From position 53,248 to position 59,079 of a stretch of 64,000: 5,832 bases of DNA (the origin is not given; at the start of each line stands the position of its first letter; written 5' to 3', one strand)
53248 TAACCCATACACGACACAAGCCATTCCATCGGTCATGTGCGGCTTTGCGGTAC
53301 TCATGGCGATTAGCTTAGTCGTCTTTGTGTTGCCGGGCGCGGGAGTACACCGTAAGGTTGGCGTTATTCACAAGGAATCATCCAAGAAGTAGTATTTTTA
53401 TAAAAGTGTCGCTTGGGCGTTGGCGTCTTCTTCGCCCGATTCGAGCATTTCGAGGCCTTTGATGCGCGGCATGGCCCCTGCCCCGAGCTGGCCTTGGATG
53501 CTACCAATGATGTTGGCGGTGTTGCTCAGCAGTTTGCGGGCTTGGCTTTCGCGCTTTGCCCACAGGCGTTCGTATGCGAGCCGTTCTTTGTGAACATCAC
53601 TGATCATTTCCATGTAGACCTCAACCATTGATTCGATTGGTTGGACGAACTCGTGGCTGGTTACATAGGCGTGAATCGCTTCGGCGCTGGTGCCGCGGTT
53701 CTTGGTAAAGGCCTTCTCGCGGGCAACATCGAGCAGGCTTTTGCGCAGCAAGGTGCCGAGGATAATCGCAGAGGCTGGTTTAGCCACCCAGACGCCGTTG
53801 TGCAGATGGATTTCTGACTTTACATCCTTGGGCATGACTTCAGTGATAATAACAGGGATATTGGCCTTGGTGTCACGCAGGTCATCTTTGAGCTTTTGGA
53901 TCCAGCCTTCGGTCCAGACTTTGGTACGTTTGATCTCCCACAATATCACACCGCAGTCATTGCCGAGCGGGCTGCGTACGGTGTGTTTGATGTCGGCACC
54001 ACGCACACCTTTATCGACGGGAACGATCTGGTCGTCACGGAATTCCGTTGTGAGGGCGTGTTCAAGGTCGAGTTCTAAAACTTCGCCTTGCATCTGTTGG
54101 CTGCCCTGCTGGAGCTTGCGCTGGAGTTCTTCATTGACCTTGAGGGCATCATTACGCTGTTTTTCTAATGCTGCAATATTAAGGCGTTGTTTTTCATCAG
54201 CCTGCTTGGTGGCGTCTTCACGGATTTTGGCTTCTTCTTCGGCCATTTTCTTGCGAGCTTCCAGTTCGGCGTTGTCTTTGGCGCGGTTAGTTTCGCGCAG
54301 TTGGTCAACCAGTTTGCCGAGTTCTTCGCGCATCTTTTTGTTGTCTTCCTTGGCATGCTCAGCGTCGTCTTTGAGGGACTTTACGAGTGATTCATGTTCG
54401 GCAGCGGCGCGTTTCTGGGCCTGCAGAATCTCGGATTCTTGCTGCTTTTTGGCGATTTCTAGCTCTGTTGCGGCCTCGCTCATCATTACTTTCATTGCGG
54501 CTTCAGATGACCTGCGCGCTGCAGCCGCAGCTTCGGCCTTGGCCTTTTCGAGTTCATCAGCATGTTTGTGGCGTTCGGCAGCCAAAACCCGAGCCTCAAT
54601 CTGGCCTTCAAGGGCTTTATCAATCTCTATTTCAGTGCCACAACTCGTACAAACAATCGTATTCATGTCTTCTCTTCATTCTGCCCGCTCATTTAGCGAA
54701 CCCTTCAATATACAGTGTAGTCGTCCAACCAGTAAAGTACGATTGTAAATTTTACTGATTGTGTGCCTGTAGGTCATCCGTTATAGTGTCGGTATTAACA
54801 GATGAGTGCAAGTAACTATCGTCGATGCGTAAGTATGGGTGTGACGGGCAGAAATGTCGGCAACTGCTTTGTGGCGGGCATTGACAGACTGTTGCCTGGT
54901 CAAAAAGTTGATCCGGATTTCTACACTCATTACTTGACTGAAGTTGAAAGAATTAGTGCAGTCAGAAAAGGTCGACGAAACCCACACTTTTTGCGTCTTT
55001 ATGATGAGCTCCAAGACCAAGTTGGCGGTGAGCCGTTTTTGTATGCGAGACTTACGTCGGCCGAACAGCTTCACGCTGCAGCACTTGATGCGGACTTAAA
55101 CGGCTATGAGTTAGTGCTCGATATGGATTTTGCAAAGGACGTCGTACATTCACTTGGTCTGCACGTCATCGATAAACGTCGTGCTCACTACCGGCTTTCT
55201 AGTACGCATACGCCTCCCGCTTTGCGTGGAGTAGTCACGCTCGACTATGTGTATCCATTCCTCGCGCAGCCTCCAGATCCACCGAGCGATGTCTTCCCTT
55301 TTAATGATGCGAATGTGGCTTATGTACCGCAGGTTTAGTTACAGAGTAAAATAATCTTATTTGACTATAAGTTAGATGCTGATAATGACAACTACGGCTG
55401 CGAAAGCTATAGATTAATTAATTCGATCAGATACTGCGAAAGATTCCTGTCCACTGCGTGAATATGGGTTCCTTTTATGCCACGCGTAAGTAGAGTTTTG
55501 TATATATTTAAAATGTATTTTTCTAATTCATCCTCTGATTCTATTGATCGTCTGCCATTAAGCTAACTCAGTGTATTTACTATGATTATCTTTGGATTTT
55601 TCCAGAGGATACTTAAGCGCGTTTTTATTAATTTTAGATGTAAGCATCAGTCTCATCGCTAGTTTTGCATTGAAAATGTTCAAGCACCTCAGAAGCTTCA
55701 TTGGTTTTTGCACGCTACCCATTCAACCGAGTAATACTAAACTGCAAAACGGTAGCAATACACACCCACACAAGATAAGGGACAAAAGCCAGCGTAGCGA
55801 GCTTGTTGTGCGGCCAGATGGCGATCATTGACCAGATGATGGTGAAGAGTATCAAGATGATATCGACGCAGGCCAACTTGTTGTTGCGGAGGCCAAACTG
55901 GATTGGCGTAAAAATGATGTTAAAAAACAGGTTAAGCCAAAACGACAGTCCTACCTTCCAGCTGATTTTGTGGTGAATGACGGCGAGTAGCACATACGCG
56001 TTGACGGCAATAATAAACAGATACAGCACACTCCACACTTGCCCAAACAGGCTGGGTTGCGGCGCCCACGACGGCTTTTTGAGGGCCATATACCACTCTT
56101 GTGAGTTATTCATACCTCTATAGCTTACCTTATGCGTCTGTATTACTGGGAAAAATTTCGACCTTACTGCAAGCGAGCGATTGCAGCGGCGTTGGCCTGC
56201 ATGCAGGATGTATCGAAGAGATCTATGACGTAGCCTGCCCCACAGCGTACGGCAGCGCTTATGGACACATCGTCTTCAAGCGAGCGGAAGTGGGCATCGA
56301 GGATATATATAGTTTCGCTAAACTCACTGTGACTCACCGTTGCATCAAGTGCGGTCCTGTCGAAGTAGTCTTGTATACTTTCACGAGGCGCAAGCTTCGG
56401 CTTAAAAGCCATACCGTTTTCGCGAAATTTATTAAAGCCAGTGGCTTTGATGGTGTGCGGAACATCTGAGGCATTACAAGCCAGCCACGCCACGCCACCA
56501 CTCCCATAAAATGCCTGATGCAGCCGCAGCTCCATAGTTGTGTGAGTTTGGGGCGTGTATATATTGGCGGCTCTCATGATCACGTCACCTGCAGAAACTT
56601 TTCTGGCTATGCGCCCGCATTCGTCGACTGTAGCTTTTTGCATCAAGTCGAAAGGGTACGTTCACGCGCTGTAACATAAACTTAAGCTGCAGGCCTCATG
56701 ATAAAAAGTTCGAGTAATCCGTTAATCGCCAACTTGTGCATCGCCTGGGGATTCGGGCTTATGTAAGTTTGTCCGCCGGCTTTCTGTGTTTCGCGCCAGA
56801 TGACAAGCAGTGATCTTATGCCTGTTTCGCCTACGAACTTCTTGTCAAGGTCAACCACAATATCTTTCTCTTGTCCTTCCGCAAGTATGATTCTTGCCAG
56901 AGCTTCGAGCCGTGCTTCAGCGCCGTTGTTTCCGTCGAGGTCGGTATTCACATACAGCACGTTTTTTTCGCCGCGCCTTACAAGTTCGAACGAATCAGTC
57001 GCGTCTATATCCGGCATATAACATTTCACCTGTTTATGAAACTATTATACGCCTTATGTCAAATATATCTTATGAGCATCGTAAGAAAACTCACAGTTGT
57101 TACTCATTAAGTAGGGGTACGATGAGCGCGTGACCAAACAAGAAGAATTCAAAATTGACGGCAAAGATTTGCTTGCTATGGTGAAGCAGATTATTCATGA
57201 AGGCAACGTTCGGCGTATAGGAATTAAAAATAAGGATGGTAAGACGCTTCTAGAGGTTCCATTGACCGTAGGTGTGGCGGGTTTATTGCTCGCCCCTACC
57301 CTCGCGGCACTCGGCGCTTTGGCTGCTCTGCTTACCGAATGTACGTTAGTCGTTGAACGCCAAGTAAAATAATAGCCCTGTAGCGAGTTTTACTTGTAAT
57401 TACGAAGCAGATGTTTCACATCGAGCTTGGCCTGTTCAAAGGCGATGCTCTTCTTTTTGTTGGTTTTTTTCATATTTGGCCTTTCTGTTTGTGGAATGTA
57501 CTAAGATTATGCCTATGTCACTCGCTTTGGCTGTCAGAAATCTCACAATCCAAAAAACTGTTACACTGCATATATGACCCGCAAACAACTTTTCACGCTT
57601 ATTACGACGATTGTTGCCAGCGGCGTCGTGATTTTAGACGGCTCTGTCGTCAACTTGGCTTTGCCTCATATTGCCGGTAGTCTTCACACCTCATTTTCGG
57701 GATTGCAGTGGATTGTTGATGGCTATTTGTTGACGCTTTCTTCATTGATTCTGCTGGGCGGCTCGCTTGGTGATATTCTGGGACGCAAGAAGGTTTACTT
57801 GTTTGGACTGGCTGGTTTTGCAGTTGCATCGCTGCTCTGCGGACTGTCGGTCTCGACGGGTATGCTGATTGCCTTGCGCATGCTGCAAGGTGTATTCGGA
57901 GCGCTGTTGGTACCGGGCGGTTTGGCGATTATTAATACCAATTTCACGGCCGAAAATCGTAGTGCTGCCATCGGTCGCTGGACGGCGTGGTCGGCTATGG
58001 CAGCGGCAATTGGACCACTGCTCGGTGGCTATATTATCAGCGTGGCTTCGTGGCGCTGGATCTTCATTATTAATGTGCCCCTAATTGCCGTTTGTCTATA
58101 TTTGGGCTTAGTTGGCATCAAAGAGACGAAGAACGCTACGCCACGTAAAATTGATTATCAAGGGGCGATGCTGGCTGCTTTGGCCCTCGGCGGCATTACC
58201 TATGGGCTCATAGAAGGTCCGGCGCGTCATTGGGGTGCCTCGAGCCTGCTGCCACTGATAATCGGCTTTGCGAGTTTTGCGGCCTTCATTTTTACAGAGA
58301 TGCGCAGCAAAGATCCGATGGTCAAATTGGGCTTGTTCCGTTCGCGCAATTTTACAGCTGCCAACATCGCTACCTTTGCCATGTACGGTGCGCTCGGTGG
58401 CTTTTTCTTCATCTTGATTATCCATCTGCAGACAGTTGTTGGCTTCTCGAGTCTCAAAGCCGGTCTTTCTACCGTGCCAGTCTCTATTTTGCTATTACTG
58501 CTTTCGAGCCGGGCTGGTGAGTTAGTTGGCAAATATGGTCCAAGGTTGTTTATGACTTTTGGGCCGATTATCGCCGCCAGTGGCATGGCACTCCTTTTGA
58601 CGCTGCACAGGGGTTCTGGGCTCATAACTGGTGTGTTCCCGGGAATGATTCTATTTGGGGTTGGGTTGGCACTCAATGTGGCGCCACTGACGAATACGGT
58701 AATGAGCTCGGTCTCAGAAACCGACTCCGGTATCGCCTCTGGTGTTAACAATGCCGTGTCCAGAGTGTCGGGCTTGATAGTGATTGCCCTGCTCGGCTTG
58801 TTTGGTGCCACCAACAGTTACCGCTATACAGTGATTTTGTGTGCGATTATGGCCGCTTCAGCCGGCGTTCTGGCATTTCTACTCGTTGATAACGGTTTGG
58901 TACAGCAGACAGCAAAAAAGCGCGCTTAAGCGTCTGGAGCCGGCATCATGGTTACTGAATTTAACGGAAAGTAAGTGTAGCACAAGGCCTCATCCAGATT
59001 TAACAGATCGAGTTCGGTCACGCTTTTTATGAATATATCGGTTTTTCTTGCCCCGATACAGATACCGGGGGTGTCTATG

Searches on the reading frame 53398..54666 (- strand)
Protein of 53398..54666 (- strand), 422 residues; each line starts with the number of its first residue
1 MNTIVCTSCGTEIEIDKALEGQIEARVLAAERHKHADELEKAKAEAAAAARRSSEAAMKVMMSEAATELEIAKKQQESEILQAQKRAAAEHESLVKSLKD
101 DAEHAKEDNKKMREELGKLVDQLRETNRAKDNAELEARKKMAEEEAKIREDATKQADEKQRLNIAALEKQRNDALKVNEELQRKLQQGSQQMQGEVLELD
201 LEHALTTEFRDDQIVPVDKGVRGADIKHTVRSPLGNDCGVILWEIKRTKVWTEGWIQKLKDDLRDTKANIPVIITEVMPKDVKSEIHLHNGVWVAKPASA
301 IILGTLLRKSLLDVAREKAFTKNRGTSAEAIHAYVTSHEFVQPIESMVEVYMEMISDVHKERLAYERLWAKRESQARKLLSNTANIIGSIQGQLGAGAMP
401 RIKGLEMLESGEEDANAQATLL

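Call 77: search_protein_families(library=pfam, proteins=[window:53398-54666:-], max_evalue=0.00001)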
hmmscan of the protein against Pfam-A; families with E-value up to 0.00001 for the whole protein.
window:53398-54666:- (422 aa): 1 family
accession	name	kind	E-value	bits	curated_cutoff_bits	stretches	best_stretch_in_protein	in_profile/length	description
PF09903.14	DUF2130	-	5.5e-51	173.8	26.7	1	163-390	4-243/255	Uncharacterized protein conserved in bacteria (DUF2130)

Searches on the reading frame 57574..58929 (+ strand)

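Call 77: search_protein_families(library=pfam, proteins=[window:57574-58929:+], max_evalue=0.00001)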
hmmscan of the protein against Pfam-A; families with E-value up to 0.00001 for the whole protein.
window:57574-58929:+ (451 aa): 1 family
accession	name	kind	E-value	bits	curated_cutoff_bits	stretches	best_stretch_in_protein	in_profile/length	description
PF07690.21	MFS_1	-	2.4e-56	191.6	33.4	2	14-402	3-345/347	Major Facilitator Superfamily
